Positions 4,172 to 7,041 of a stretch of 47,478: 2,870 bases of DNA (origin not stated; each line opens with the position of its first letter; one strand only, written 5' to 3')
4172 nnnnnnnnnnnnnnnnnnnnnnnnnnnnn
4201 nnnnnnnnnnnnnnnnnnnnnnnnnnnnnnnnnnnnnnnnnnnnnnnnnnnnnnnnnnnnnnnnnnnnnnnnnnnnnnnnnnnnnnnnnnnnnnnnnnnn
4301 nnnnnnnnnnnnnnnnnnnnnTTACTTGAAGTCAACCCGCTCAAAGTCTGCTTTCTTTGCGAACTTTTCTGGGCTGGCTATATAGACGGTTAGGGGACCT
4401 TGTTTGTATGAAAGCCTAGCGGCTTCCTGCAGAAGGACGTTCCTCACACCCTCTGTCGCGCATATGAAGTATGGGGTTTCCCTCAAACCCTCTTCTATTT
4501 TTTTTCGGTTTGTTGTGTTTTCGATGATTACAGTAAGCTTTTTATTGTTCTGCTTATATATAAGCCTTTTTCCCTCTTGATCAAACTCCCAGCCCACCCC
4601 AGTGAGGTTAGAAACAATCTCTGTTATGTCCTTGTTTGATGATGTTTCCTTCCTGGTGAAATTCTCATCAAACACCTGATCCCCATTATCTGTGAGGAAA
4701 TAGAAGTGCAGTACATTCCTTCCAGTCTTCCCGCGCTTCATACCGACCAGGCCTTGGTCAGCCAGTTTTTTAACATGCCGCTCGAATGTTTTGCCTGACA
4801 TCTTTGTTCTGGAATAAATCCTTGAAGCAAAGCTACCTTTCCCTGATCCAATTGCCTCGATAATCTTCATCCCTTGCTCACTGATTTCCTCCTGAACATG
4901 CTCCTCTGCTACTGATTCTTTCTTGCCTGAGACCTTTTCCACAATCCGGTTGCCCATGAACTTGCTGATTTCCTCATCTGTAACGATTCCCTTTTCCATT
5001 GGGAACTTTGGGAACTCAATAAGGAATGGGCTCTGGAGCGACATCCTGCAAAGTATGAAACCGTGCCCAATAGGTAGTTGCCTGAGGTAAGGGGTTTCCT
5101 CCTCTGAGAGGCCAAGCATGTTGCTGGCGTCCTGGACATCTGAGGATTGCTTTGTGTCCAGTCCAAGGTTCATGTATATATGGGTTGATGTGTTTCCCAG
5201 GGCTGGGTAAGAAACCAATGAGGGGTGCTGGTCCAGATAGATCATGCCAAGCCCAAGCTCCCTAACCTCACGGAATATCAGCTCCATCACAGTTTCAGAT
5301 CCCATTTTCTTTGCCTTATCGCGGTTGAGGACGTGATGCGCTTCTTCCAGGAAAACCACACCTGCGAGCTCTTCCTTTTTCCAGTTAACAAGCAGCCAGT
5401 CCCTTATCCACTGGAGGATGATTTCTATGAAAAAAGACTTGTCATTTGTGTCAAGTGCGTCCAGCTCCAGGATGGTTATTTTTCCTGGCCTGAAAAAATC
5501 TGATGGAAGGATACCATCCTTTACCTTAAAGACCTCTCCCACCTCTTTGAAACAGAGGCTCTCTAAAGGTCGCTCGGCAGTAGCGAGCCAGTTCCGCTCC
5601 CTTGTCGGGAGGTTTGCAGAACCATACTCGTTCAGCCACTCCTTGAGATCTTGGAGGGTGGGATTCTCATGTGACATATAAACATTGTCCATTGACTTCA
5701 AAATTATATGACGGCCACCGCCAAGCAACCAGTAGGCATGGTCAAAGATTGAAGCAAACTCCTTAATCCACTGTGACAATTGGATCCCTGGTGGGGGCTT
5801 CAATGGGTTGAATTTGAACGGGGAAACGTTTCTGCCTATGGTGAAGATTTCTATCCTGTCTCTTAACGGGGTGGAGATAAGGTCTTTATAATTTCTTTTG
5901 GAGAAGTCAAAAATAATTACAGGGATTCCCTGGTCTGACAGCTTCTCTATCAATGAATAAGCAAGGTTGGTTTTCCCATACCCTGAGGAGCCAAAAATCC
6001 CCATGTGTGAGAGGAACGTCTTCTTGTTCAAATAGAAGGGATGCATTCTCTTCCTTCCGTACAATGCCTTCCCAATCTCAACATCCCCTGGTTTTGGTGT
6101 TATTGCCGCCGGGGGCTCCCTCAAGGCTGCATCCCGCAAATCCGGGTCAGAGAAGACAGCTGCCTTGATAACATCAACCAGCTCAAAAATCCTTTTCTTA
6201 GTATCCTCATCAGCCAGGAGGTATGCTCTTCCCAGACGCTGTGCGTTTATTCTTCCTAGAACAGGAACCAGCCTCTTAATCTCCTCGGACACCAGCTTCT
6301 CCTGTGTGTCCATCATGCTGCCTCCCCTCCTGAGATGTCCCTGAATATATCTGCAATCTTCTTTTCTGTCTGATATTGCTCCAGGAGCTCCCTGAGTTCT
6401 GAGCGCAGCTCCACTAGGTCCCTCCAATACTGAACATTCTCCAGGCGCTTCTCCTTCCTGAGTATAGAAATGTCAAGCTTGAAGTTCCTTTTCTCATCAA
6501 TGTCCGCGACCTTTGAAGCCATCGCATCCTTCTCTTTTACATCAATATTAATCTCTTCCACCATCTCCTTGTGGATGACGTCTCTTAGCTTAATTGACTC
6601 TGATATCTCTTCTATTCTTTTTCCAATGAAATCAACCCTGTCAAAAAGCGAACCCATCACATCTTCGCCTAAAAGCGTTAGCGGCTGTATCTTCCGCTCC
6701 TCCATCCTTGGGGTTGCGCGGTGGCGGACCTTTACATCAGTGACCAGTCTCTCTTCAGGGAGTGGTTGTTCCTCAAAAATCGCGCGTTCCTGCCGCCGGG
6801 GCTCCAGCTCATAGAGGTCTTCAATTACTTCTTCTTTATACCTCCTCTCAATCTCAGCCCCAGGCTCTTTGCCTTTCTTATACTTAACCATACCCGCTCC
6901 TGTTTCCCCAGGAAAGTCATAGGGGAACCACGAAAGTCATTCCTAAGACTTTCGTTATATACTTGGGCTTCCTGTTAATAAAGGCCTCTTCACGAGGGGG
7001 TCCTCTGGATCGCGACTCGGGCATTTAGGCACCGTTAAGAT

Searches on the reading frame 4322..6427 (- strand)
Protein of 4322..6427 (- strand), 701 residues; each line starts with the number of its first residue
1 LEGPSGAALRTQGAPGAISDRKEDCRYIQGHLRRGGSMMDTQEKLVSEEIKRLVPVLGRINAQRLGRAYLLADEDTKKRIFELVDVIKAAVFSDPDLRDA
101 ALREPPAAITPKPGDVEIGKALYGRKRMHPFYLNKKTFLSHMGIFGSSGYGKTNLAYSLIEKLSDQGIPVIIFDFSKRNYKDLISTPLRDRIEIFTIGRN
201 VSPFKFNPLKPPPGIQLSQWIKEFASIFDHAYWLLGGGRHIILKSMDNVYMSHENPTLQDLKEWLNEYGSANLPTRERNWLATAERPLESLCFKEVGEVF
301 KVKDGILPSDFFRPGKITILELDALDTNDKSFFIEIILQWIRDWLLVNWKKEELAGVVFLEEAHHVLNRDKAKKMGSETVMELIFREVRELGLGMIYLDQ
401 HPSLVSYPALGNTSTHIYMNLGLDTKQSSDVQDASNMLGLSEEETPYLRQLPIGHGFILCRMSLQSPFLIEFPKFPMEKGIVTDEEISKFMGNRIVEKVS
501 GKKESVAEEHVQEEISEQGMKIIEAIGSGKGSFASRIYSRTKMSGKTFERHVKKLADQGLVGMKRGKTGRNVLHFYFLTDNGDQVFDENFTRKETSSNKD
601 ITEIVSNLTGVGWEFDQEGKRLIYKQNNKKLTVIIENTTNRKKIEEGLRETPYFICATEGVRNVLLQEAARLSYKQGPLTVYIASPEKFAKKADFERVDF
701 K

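Call 15: search_protein_families(library=pfam, proteins=[window:4322-6427:-], max_evalue=0.01)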
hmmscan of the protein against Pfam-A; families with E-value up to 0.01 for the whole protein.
window:4322-6427:- (701 aa): 3 families
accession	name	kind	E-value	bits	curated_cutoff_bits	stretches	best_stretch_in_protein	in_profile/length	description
PF01935.23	DUF87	-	1.3e-13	52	23.2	1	116-338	1-217/220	Helicase HerA, central domain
PF10412.15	TrwB_AAD_bind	-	9e-05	22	20.5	1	135-176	11-52/387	Type IV secretion-system coupling protein DNA-binding domain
PF05872.18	HerA_C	-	0.0013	17.9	22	0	130-174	12-56/502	Helicase HerA-like C-terminal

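Call 18: find_homologous_proteins(query=window:4322-6427:-, max_evalue=1e-10)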
Query window:4322-6427:- (701 aa): 651 proteins with E <= 1e-10 among 8000 candidates; the best 120 are listed.
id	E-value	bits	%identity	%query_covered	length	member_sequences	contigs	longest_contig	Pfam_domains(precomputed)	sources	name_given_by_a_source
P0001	0.0e+0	1189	76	93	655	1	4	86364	PF01935.24,PF05872.19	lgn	-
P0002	0.0e+0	1181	77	95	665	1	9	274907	PF01935.24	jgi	-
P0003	0.0e+0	1177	75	95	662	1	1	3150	PF01935.24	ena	-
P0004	0.0e+0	1170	76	95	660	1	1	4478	PF01935.24,PF05872.19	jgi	jgi:DNA-binding MarR family transcriptional regulator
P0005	0.0e+0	1162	75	95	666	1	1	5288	PF01935.24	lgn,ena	-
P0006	0.0e+0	1150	74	95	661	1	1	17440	PF01935.24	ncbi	-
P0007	0.0e+0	1133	72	95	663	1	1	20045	PF01935.24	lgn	-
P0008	0.0e+0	1129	71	95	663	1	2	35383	PF01935.24,PF05872.19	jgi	-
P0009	0.0e+0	1126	72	95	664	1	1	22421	PF01935.24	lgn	-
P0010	8.2e-289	978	62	95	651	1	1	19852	PF01935.24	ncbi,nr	ncbi:MAG: DUF87 domain-containing protein [Candidatus Aenigmarchaeota archaeon]|nr:DUF87 domain-cont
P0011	2.2e-281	954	62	95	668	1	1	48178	PF01935.24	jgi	jgi:DNA-binding MarR family transcriptional regulator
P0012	2.8e-263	894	58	94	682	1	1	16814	PF01935.24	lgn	-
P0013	1.8e-259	881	58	95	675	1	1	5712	PF01935.24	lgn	-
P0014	3.0e-259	880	58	95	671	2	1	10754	PF01935.24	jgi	jgi:hypothetical protein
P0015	6.8e-259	879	56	95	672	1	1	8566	PF01935.24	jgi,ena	-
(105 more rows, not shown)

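Call 19: find_encoding_contigs(protein=P0001, flank=10000, max_places=3)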
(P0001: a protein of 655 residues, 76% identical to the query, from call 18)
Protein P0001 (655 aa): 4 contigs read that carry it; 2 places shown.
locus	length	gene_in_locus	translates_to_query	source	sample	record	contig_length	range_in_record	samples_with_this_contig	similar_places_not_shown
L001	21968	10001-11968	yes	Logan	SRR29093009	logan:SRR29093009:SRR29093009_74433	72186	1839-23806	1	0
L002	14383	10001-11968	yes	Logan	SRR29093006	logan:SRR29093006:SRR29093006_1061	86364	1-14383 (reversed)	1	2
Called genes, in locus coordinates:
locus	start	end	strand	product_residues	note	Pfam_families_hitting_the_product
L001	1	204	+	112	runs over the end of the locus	PF04472:SepF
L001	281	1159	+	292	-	PF00491:Arginase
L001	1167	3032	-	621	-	PF17214:KH_TffA, PF00753:Lactamase_B, PF16661:Lactamase_B_6 (weak), PF12706:Lactamase_B_2 (weak), PF10996:Beta-Casp, PF07521:RMMBL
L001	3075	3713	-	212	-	PF00227:Proteasome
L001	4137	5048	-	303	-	-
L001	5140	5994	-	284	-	-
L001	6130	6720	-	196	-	PF12728:HTH_17, PF00072:Response_reg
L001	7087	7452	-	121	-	PF09845:OapC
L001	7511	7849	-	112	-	PF09846:OapB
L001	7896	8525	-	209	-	PF03193:RsgA_GTPase (faint), PF00735:Septin (weak), PF01926:MMR_HSR1, PF00009:GTP_EFTU (weak)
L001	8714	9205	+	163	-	-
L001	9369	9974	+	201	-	-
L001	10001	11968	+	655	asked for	PF01935:DUF87, PF05872:HerA_C (faint)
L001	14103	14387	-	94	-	-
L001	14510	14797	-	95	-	-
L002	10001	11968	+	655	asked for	PF01935:DUF87, PF05872:HerA_C (faint)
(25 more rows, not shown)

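Call 20: find_encoding_contigs(protein=P0002, flank=10000, max_places=3)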
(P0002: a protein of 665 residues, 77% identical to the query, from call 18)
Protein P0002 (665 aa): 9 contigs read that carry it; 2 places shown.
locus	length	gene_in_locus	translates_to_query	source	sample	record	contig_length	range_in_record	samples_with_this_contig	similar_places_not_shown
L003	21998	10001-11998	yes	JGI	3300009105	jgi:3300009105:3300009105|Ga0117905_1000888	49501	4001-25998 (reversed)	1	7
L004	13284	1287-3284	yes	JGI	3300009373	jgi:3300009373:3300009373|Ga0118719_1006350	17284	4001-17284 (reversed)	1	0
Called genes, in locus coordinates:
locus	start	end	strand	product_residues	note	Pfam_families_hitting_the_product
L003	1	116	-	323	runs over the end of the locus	-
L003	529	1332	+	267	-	PF21266:S1_RRP4 (weak), PF00013:KH_1 (weak), PF15985:KH_6 (weak)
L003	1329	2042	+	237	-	PF01138:RNase_PH, PF03725:RNase_PH_C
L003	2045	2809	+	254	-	PF01138:RNase_PH, PF03725:RNase_PH_C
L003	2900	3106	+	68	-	PF01780:Ribosomal_L37ae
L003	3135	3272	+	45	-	PF03604:Zn_ribbon_RPAB4 (weak)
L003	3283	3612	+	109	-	PF01920:Prefoldin_2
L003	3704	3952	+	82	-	PF03685:UPF0147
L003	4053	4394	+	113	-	PF04472:SepF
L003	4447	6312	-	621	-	PF17214:KH_TffA, PF00753:Lactamase_B (weak), PF16661:Lactamase_B_6 (weak), PF12706:Lactamase_B_2 (weak), PF10996:Beta-Casp, PF07521:RMMBL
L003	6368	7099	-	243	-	PF00227:Proteasome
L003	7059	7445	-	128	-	PF09845:OapC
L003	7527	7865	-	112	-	PF09846:OapB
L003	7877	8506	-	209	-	PF03193:RsgA_GTPase (faint), PF00735:Septin (weak), PF00009:GTP_EFTU (faint), PF01926:MMR_HSR1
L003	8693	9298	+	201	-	-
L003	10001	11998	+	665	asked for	PF01935:DUF87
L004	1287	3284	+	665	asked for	PF01935:DUF87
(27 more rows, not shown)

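Call 31: find_encoding_contigs(protein=window:4322-6316:-, flank=10000, max_places=10)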
Protein window:4322-6316:- (664 aa): 1 contig read that carries it; 1 place shown.
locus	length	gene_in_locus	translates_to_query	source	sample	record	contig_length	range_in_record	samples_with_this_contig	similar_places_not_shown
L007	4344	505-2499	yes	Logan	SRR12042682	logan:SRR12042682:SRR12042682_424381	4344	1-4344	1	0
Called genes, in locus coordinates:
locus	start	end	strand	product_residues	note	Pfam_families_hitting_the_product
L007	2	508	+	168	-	?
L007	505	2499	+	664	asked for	PF01935:DUF87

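Call 36: find_related_loci(query=A3, collection=genome_contigs, flank=6000)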
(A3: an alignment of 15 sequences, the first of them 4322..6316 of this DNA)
Query A3 (664 aa) in genome_contigs; peptide patterns used: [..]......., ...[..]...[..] (x = any residue, [..] = any of these).
179 stretches matched a pattern; 76 encode a relative of the query (tblastn E <= 1e-3); 76 distinct loci.
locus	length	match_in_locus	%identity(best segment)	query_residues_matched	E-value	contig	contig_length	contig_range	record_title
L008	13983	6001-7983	74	1-664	0e+0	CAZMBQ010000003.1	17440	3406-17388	MAG TPA_asm: uncultured archaeon isolate SRP141376_co2_348 genome assembly, contig: NODE_6599_length_17440_cov_3.660972,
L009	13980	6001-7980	68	1-664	0e+0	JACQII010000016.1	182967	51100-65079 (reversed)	MAG: Candidatus Aenigmatarchaeota archaeon isolate NC_groundwater_1121_Ag_S-0.1um_63_48 S_p1_S3_coassembly_k141_2249097,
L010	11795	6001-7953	62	1-663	0e+0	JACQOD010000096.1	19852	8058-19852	MAG: Candidatus Aenigmatarchaeota archaeon isolate NC_groundwater_1272_Ag_S-0.2um_63_33 S_p2_S4_coassembly_k141_3628838,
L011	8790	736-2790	56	1-663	0e+0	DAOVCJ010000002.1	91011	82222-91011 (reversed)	MAG TPA_asm: Candidatus Aenigmatarchaeota archaeon isolate CSMAG_1028 CSMAG_1028_k141_2281395_length_91011_cov_14.1125,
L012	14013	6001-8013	55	1-663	0e+0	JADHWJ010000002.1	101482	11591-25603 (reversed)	MAG: Candidatus Aenigmatarchaeota archaeon isolate BS750m-G24 BS-750m-C62, whole genome shotgun sequence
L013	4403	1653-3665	56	1-663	0e+0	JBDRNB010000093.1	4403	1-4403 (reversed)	MAG: Candidatus Aenigmatarchaeota archaeon isolate MEGAHIT-group-1.865 k141_6886416, whole genome shotgun sequence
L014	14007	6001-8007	58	1-664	0e+0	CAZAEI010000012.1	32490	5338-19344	MAG TPA_asm: uncultured archaeon isolate binchicken_co116_293 genome assembly, contig: NODE_1156_length_32490_cov_16.092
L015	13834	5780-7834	57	1-663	0e+0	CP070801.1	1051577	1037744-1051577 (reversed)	MAG: Candidatus Aenigmatarchaeota archaeon isolate bin1364 chromosome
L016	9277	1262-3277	57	1-663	0e+0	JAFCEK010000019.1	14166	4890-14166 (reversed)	MAG: Candidatus Aenigmatarchaeota archaeon isolate Meg22_1214_Bin_103 Meg22_1214_Bin_103_scaffold_15163, whole genome sh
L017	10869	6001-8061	55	2-664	0e+0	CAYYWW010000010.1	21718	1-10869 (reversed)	MAG TPA_asm: uncultured archaeon isolate binchicken_co256_26 genome assembly, contig: NODE_4718_length_21718_cov_7.80335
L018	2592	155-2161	57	1-664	0e+0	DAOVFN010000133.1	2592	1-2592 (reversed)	MAG TPA_asm: Candidatus Aenigmatarchaeota archaeon isolate CSMAG_1110 CSMAG_1110_k141_5459273_length_2592_cov_6.0000, wh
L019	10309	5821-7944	53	1-659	0e+0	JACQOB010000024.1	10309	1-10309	MAG: Candidatus Aenigmatarchaeota archaeon isolate NC_groundwater_1270_Ag_S-0.2um_52_24 S_p2_S4_coassembly_k141_668467,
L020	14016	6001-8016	55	1-663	0e+0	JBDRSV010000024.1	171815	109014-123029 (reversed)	MAG: Candidatus Aenigmatarchaeota archaeon isolate MEGAHIT-group-3.35 k141_321813, whole genome shotgun sequence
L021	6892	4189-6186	56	4-664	0e+0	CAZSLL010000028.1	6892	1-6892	MAG TPA_asm: uncultured archaeon isolate SRP141376_co4_278 genome assembly, contig: NODE_17706_length_6892_cov_5.735849,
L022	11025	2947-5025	53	2-663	0e+0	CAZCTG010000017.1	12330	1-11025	MAG TPA_asm: uncultured archaeon isolate SRP323688_co1_113 genome assembly, contig: NODE_7898_length_12330_cov_5.666314,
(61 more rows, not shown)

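Call 55: search_protein_families(library=ncbifam, proteins=[window:4322-6316:-], max_evalue=0.01)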
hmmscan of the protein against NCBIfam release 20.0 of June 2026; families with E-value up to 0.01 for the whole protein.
window:4322-6316:- (664 aa): 10 families
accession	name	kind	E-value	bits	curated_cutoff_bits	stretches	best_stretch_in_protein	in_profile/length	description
NF053655.1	CedD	equivalog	8.4e-18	64.3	600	1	78-433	198-523/527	DNA-translocating ATPase CedD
NF033849.1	ser_rich_anae_1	subfamily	2.2e-17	61.7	650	2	90-215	748-882/1163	serine-rich protein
NF042943.1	HerA_antiphage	equivalog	3.8e-08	32.4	800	1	280-400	396-517/566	anti-phage-associated helicase HerA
NF040937.1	HerA_Thermprot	equivalog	8.9e-07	27.7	800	0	314-439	346-465/487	DNA double-strand break repair helicase HerA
NF042944.1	HerA_antiphage_2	equivalog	0.00011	21.2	850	0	320-387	430-498/576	anti-phage-associated helicase HerA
NF045971.1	conju_CD1110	equivalog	0.00011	20.6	325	1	96-437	408-740/752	VirB4-like conjugal transfer ATPase, CD1110 family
NF045975.1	VirB4_plasma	equivalog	0.001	16.9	590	1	93-155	506-567/894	Mbov_0397 family ICE element conjugal transfer ATPase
NF040819.1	helicase_HerA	equivalog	0.0012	17.4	970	0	320-469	405-546/561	DNA double-strand break repair helicase HerA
TIGR01884.1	cas_HTH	subfamily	0.002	17.6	60.2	1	473-530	135-192/202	CRISPR-associated CARF protein Csa3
NF005992.0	PRK08116.1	subfamily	0.0048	16.1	189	0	106-139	118-151/269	hypothetical protein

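Call 82: find_encoding_contigs(protein=P0007, flank=5000, max_places=1)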
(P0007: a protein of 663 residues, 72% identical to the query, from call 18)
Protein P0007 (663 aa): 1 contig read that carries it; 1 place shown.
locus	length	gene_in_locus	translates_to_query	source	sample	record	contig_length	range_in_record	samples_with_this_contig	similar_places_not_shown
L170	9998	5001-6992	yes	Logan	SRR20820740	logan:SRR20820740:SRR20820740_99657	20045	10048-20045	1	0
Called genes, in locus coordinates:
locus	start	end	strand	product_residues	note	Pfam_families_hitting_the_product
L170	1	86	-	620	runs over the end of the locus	PF17214:KH_TffA, PF00753:Lactamase_B, PF16661:Lactamase_B_6 (weak), PF12706:Lactamase_B_2, PF10996:Beta-Casp, PF07521:RMMBL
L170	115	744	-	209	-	PF00227:Proteasome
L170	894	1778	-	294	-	-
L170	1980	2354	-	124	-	PF09845:OapC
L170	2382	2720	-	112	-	PF09846:OapB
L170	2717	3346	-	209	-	PF00735:Septin (weak), PF01926:MMR_HSR1, PF00009:GTP_EFTU (weak)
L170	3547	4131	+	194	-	-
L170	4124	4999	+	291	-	-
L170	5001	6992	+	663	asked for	PF01935:DUF87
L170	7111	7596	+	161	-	-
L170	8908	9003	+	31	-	-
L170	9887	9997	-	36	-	?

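Call 83: find_encoding_contigs(protein=P0008, flank=5000, max_places=1)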
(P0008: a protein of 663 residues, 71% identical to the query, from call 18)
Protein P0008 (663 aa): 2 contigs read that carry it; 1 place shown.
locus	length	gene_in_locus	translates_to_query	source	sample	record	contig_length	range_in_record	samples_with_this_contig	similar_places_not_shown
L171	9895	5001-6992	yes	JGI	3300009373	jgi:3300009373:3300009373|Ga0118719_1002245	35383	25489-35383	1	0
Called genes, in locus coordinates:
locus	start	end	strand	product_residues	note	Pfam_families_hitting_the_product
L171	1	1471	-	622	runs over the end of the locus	PF17214:KH_TffA, PF00753:Lactamase_B, PF16661:Lactamase_B_6 (weak), PF12706:Lactamase_B_2 (weak), PF10996:Beta-Casp, PF07521:RMMBL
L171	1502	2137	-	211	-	PF00227:Proteasome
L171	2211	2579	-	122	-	PF09845:OapC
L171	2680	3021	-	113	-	PF09846:OapB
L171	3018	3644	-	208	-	PF00735:Septin (weak), PF01926:MMR_HSR1, PF00009:GTP_EFTU (weak)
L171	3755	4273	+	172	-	PF14321:DUF4382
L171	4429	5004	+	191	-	-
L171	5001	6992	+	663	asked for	PF01935:DUF87, PF05872:HerA_C (faint)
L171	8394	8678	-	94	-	-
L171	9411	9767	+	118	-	-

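Call 84: find_encoding_contigs(protein=P0009, flank=5000, max_places=1)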
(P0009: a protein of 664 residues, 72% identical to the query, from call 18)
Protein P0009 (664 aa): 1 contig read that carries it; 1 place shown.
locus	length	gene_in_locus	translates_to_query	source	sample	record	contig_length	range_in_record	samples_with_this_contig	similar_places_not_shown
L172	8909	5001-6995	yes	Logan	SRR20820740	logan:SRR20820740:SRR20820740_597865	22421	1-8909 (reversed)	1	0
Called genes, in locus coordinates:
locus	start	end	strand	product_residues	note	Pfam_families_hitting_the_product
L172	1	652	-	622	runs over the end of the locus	PF17214:KH_TffA, PF00753:Lactamase_B, PF16661:Lactamase_B_6 (weak), PF23023:Anti-Pycsar_Apyc1 (faint), PF12706:Lactamase_B_2 (weak), PF10996:Beta-Casp, PF07521:RMMBL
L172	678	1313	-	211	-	PF00227:Proteasome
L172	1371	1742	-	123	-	PF09845:OapC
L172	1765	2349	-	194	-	PF07931:CPT (weak), PF13671:AAA_33 (weak)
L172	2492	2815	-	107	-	PF09846:OapB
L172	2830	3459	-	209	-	PF00009:GTP_EFTU (weak), PF00735:Septin (faint), PF01926:MMR_HSR1, PF00009:GTP_EFTU (weak)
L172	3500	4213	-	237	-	-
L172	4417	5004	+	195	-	-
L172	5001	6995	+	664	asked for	PF01935:DUF87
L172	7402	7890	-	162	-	-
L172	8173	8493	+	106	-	-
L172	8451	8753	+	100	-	-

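Call 85: find_encoding_contigs(protein=P0005, flank=5000, max_places=1)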
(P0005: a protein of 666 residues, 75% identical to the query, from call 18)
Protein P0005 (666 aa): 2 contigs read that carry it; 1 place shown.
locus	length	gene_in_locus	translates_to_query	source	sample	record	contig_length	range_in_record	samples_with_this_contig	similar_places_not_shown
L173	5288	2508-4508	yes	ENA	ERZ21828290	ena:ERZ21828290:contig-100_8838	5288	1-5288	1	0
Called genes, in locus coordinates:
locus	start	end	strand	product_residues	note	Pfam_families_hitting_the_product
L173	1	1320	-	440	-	?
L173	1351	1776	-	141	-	-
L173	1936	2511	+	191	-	-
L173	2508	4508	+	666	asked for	PF01935:DUF87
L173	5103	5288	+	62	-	?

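Call 86: find_encoding_contigs(protein=P0004, flank=5000, max_places=1)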
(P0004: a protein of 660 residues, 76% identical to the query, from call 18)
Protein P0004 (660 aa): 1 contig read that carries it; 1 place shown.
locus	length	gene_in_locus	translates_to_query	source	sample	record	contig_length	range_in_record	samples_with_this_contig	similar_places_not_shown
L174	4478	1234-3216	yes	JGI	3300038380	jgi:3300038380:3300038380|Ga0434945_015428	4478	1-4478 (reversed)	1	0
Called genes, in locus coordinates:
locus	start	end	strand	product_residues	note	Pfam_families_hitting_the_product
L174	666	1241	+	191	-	-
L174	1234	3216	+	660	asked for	PF01935:DUF87, PF05872:HerA_C (faint)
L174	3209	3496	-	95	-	-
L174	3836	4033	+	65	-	-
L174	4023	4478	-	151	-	?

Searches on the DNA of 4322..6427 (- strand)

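Call 28: search_rna_families(sources=[L001, L003], threshold=gathering)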
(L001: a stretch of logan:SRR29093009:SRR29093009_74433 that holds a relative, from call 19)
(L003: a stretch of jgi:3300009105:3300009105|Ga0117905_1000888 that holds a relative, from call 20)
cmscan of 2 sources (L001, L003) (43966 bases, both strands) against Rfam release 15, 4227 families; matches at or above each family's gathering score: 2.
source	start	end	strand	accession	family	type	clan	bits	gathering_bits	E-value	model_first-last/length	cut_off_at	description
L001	15862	15967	-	RF00005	tRNA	Gene; tRNA;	CL00001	43.5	29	4.2e-06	1-71/71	no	tRNA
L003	19726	19839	-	RF00005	tRNA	Gene; tRNA;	CL00001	38.6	29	9.4e-05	1-71/71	no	tRNA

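Call 43: search_rna_families(sources=[L020, L063, L014, L050, L012, L023, L009, L010, L058, L054], threshold=gathering)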
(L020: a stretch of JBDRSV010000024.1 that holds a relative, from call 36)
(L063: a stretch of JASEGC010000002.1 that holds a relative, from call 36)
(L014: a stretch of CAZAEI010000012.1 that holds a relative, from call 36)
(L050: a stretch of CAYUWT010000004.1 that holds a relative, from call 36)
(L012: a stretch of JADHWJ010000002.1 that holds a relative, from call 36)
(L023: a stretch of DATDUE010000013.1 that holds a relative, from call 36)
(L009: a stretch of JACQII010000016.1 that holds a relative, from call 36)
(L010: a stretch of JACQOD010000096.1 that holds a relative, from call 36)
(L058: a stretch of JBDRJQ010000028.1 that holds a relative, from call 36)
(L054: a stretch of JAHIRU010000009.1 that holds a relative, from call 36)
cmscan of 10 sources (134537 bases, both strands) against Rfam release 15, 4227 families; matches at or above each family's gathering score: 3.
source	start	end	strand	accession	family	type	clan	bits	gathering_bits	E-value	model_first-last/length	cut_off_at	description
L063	8130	11086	-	RF02540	LSU_rRNA_archaea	Gene; rRNA;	CL00112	2538.2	50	0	1-2987/2987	no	Archaeal large subunit ribosomal RNA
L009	10228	10343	-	RF00005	tRNA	Gene; tRNA;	CL00001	44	29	9.4e-06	1-71/71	no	tRNA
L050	9135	9208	+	RF00005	tRNA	Gene; tRNA;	CL00001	34.1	29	0.0049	1-71/71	no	tRNA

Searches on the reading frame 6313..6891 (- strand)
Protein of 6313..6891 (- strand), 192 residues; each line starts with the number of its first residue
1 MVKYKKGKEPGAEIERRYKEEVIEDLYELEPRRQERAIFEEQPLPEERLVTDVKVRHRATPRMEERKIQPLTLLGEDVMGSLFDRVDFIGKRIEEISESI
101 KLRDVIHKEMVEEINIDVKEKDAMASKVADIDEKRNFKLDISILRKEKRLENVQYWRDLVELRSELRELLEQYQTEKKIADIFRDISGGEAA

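Call 15: search_protein_families(library=pfam, proteins=[window:6313-6891:-], max_evalue=0.01)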
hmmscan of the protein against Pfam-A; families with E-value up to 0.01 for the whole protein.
window:6313-6891:- (192 aa): 1 family
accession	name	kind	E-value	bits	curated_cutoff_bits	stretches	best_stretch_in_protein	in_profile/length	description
PF22814.2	WelO5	-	0.0046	17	27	1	87-190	14-118/277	Carrier-protein-independent halogenase WelO5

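Call 55: search_protein_families(library=ncbifam, proteins=[window:6313-6891:-], max_evalue=0.01)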
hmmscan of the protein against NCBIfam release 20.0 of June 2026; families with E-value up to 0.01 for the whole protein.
window:6313-6891:- (192 aa): 0 families
